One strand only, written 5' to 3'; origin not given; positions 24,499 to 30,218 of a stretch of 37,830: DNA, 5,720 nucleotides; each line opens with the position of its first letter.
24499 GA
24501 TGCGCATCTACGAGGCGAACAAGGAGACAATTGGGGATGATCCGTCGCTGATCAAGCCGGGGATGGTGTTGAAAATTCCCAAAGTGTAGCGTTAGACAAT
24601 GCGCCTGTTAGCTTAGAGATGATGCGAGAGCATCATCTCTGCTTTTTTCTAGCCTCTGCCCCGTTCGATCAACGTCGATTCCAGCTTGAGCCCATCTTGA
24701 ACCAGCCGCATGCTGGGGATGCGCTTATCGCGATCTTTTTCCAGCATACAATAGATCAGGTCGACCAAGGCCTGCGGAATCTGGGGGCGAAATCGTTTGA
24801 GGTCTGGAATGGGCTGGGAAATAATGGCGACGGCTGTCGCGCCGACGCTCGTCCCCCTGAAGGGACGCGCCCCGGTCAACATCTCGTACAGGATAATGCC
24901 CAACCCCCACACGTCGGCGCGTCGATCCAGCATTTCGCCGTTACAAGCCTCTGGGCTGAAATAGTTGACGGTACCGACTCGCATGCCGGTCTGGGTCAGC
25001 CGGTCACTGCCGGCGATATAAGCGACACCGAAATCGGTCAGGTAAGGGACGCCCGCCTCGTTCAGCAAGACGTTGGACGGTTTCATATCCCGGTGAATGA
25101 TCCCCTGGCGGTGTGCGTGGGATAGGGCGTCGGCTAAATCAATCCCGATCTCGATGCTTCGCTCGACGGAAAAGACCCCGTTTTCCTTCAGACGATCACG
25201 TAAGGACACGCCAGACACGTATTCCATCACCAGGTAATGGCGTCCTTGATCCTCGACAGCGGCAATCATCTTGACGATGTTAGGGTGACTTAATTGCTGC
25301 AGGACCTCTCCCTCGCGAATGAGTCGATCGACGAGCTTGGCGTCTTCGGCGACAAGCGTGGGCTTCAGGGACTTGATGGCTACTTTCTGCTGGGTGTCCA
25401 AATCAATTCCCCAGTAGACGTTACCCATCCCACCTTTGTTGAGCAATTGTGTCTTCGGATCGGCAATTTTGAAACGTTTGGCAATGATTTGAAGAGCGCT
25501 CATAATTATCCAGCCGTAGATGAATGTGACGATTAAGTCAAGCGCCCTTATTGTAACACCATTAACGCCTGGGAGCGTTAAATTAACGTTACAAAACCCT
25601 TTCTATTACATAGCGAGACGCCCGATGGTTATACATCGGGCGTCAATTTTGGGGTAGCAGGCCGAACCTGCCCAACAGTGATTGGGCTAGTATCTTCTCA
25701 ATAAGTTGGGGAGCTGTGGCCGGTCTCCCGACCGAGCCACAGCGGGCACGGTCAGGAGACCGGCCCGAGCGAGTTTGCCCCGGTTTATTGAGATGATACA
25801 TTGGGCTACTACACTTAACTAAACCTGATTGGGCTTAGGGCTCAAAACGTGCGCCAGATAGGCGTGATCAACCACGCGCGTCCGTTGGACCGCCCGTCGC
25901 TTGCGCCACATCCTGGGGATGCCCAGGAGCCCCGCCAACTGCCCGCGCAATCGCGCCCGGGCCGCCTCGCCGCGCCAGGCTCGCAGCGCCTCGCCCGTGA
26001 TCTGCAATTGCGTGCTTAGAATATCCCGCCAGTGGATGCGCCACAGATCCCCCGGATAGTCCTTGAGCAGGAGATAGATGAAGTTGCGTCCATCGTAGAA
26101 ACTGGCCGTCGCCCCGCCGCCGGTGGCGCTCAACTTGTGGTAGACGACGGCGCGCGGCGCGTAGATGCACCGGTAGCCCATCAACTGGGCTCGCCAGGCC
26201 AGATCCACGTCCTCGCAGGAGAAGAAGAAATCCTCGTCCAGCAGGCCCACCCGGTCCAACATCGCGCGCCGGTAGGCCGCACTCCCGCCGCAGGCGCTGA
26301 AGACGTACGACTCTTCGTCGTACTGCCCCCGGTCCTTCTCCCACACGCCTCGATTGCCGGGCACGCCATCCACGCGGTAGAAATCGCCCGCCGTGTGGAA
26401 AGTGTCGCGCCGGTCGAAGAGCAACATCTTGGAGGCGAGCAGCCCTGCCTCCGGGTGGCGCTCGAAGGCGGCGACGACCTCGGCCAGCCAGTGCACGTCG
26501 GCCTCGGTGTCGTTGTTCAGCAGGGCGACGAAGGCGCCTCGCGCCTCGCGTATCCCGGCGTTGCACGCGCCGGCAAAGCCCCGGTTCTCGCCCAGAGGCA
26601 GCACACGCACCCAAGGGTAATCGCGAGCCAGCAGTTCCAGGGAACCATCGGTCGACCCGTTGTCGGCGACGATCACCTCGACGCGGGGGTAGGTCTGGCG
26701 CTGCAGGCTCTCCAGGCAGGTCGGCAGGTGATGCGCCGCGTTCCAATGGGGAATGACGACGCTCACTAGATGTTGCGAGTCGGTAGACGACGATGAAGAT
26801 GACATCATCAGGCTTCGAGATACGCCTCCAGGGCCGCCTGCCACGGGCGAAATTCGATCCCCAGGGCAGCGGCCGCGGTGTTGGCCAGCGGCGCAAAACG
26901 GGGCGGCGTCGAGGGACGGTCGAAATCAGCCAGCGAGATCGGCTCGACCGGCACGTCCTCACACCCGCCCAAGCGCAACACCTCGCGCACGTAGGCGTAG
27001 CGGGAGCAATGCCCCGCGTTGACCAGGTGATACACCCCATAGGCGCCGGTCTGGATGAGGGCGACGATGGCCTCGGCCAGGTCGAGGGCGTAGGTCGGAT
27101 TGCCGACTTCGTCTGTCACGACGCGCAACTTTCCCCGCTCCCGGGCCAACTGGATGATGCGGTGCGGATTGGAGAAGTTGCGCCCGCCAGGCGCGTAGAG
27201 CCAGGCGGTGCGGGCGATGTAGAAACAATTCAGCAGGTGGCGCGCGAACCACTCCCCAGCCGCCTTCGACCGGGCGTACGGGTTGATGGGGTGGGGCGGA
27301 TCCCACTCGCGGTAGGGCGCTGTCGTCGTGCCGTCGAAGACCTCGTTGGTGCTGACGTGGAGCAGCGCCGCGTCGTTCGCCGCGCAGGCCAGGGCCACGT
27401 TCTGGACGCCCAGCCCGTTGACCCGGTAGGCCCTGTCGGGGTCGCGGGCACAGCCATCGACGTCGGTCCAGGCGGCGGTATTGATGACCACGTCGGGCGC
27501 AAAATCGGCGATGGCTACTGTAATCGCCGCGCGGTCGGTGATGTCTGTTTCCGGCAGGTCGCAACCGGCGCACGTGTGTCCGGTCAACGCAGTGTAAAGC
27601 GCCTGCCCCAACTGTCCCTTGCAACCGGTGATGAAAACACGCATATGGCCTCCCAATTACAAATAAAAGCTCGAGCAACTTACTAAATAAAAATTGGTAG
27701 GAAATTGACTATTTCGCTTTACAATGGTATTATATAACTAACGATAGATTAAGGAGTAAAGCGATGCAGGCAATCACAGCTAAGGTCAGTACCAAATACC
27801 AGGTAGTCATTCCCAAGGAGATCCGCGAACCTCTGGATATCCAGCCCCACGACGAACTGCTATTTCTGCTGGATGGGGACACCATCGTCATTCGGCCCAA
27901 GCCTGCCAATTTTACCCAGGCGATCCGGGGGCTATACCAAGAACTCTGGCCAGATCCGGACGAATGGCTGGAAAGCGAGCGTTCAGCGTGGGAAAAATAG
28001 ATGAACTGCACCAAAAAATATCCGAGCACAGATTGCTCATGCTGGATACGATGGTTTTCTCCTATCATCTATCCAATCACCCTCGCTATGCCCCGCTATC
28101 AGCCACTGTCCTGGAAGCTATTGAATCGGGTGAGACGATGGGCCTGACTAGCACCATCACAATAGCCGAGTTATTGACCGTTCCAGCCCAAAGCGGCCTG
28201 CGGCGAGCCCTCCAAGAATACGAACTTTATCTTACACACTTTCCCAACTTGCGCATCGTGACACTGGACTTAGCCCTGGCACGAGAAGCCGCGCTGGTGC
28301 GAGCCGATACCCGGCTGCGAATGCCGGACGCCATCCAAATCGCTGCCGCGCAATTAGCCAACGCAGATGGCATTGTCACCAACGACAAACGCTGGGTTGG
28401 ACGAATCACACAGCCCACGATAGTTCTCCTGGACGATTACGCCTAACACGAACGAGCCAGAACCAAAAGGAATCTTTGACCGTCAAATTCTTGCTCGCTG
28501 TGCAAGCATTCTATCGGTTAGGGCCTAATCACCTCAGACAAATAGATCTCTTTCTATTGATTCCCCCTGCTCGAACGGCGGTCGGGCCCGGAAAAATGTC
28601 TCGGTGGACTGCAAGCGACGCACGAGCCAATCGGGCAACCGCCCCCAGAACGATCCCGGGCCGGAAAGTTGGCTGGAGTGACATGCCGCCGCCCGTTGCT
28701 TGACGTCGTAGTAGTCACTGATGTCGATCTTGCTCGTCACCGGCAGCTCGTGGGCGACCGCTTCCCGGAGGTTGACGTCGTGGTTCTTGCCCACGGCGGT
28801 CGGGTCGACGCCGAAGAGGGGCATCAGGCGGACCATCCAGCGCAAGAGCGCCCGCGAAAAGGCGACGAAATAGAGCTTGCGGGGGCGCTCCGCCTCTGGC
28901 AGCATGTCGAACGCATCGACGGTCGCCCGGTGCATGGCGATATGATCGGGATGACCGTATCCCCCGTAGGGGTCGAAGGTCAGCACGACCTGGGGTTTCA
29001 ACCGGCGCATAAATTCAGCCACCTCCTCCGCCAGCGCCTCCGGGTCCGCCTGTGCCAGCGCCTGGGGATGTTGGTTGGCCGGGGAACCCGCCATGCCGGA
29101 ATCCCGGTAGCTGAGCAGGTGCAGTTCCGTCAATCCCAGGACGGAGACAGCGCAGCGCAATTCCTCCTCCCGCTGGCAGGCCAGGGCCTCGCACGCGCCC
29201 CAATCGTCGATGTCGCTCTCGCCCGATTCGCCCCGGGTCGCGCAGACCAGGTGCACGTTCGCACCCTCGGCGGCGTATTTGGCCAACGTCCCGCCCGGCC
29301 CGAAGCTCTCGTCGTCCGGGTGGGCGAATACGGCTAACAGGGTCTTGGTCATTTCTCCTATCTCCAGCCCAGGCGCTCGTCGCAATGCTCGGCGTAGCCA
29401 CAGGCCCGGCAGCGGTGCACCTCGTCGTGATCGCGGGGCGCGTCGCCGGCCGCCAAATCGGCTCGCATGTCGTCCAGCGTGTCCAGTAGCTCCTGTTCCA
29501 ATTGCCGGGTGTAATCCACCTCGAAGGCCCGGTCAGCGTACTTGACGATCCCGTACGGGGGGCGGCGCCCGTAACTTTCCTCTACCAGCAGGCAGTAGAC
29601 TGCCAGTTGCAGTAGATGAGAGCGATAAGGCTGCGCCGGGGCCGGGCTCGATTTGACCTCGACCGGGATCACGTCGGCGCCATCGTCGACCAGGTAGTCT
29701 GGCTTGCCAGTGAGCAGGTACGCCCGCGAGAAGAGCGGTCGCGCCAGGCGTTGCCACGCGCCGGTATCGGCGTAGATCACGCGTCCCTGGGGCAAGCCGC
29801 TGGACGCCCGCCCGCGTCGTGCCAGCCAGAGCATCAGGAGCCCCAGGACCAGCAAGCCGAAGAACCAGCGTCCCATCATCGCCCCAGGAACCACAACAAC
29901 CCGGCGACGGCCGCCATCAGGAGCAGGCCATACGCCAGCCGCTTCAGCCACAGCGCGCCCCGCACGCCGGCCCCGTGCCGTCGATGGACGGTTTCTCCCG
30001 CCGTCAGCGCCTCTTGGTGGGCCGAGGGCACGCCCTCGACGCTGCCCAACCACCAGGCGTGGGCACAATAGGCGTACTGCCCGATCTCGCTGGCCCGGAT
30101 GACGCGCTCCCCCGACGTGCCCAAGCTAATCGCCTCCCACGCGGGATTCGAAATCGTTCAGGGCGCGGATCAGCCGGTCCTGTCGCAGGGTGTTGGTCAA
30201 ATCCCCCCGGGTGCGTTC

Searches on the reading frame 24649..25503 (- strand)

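Call 11: search_protein_families(library=pfam, proteins=[window:24649-25503:-], max_evalue=0.001)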
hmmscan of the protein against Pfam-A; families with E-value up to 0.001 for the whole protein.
window:24649-25503:- (284 aa): 5 families
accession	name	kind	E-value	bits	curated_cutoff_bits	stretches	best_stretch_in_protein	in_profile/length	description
PF00069.31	Pkinase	-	1.9e-57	195.1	31.7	1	20-269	6-259/263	Protein kinase domain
PF07714.23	PK_Tyr_Ser-Thr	-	7.3e-40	137.3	23.1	1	19-266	5-253/258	Protein tyrosine and serine/threonine kinase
PF14531.12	Kinase-like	-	2.6e-07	30.6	25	1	129-261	160-289/289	Kinase-like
PF03109.22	ABC1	-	4.7e-07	29.6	22.9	1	86-161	140-214/244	ABC1 atypical kinase-like domain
PF01636.29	APH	-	2.1e-06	28.1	23.2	0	56-132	32-109/239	Phosphotransferase enzyme family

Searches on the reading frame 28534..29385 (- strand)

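Call 82: search_protein_families(library=pfam, proteins=[window:28534-29385:-], max_evalue=0.00001)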
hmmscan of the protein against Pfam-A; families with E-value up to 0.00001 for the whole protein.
window:28534-29385:- (283 aa): 1 family
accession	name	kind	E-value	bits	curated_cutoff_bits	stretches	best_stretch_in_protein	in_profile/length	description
PF02585.22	PIG-L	-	3.6e-36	124.9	28.2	1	17-158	1-128/129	GlcNAc-PI de-N-acetylase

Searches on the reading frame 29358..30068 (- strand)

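Call 82: search_protein_families(library=pfam, proteins=[window:29358-30068:-], max_evalue=0.00001)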
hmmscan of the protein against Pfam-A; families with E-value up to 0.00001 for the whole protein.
window:29358-30068:- (236 aa): 2 families
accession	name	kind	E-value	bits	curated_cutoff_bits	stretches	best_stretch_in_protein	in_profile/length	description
PF01930.23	Cas_Cas4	-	8.2e-11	42.7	22.7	1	120-229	53-158/160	Domain of unknown function DUF83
PF12705.13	PDDEXK_1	-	6.2e-09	36.6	22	1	106-230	120-247/247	PD-(D/E)XK nuclease superfamily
